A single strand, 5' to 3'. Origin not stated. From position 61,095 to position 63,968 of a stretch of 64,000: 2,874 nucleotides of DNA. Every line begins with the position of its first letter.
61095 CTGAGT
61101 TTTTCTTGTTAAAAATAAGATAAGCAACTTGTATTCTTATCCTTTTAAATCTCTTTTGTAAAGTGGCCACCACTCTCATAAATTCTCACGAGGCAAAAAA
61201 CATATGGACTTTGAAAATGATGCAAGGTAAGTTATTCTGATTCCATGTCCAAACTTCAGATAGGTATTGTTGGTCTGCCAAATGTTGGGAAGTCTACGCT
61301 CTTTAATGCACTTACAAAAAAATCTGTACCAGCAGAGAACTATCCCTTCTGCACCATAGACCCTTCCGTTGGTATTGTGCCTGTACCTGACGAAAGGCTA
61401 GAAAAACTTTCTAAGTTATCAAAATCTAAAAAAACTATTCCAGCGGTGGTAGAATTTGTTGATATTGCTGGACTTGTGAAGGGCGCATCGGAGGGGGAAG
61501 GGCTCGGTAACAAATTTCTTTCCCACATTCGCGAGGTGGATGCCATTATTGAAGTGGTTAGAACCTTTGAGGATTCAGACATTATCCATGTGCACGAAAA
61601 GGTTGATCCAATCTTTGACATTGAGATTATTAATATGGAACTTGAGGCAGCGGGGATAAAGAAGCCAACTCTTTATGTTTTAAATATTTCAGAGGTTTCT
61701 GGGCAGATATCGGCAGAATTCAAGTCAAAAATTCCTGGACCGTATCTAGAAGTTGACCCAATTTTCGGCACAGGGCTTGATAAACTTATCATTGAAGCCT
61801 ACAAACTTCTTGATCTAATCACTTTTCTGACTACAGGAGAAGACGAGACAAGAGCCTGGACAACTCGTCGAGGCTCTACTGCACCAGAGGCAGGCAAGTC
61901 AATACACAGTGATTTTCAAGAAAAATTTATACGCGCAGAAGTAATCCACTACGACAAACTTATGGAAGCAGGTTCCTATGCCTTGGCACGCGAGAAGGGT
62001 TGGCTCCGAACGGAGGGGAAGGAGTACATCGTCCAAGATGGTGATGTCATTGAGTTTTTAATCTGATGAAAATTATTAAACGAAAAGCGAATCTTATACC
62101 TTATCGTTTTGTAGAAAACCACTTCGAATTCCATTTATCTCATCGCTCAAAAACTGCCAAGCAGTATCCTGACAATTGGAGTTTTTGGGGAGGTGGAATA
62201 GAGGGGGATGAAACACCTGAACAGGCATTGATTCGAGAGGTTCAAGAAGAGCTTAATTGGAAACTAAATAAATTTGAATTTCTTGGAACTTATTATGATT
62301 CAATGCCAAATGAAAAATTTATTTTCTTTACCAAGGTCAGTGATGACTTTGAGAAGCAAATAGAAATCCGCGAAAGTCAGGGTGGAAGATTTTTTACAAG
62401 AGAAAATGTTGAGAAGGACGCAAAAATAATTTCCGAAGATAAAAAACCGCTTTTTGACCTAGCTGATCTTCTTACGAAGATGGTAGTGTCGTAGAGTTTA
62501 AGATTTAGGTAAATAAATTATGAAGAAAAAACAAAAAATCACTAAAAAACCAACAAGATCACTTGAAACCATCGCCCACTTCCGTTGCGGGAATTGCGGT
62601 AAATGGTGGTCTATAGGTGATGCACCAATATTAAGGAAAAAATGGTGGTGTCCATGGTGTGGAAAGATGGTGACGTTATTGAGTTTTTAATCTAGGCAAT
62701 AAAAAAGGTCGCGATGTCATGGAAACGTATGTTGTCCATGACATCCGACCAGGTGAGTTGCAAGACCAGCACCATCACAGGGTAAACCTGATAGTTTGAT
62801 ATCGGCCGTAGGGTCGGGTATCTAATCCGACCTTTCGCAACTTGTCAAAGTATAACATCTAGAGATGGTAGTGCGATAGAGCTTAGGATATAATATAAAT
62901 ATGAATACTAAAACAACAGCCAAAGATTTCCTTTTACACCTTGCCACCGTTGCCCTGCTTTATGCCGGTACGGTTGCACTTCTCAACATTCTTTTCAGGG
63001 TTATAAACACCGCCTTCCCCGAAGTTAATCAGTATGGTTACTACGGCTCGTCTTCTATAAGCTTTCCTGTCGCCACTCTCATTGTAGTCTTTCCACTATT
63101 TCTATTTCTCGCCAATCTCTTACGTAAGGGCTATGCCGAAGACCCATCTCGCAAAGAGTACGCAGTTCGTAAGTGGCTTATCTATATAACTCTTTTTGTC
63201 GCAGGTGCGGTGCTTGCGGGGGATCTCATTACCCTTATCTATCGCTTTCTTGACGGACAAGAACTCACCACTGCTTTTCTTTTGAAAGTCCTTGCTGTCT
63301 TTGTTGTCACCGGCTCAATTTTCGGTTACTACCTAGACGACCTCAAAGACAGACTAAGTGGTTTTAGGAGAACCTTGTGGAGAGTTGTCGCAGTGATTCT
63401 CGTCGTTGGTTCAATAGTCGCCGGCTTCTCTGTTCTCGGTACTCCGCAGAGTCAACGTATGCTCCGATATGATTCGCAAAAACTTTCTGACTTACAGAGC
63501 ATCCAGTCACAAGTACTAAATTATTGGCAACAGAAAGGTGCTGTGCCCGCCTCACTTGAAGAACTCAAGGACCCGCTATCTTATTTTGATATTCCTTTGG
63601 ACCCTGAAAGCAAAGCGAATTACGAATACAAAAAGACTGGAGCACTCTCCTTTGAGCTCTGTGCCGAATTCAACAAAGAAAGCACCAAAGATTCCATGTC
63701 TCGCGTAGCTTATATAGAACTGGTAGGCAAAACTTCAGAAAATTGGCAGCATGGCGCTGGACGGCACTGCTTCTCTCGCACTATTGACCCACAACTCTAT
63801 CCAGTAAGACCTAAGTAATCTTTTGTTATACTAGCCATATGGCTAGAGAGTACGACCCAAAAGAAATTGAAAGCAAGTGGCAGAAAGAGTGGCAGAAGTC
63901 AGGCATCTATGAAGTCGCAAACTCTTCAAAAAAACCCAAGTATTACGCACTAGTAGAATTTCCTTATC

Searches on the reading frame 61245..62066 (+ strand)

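Call 26: search_protein_families(library=pfam, proteins=[window:61245-62066:+], max_evalue=0.001)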
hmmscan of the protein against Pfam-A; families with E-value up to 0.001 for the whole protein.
window:61245-62066:+ (273 aa): 3 families
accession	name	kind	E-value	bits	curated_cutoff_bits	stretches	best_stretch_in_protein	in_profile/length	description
PF06071.19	YchF-GTPase_C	-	1.3e-33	115.4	27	1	191-272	1-82/84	Protein of unknown function (DUF933)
PF01926.29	MMR_HSR1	-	4.7e-23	81.9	21.9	1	5-147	1-112/113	50S ribosome-binding GTPase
PF02421.24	FeoB_N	-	4.6e-08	33.2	27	1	5-47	2-44/156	Ferrous iron transport protein B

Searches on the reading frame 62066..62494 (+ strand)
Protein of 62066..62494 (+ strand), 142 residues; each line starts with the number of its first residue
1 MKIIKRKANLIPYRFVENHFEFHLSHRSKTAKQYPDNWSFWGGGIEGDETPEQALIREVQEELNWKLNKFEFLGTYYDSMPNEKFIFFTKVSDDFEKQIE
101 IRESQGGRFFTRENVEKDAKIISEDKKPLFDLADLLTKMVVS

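Call 26: search_protein_families(library=pfam, proteins=[window:62066-62494:+], max_evalue=0.001)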
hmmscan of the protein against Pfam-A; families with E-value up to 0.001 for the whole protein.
window:62066-62494:+ (142 aa): 1 family
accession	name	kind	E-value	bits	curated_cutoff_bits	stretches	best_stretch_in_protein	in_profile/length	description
PF00293.34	NUDIX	-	5.6e-14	52.7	21.1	1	24-125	19-127/134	NUDIX domain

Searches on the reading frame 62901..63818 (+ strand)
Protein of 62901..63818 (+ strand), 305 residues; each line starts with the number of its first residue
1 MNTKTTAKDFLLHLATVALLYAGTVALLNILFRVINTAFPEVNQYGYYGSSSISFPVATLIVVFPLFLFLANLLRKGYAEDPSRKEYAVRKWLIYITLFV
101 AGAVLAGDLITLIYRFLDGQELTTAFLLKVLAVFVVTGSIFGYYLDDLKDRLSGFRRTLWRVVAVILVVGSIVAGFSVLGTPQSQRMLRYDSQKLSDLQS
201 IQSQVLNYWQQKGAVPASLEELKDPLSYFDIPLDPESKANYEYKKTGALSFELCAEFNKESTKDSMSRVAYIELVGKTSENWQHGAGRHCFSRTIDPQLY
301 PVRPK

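Call 26: search_protein_families(library=pfam, proteins=[window:62901-63818:+], max_evalue=0.001)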
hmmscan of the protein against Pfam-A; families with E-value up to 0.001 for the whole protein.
window:62901-63818:+ (305 aa): 1 family
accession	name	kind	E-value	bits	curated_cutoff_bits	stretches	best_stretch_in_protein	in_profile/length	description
PF18920.5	DUF5671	-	1.1e-20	74.3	28.4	1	10-143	2-131/132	Domain of unknown function (DUF5671)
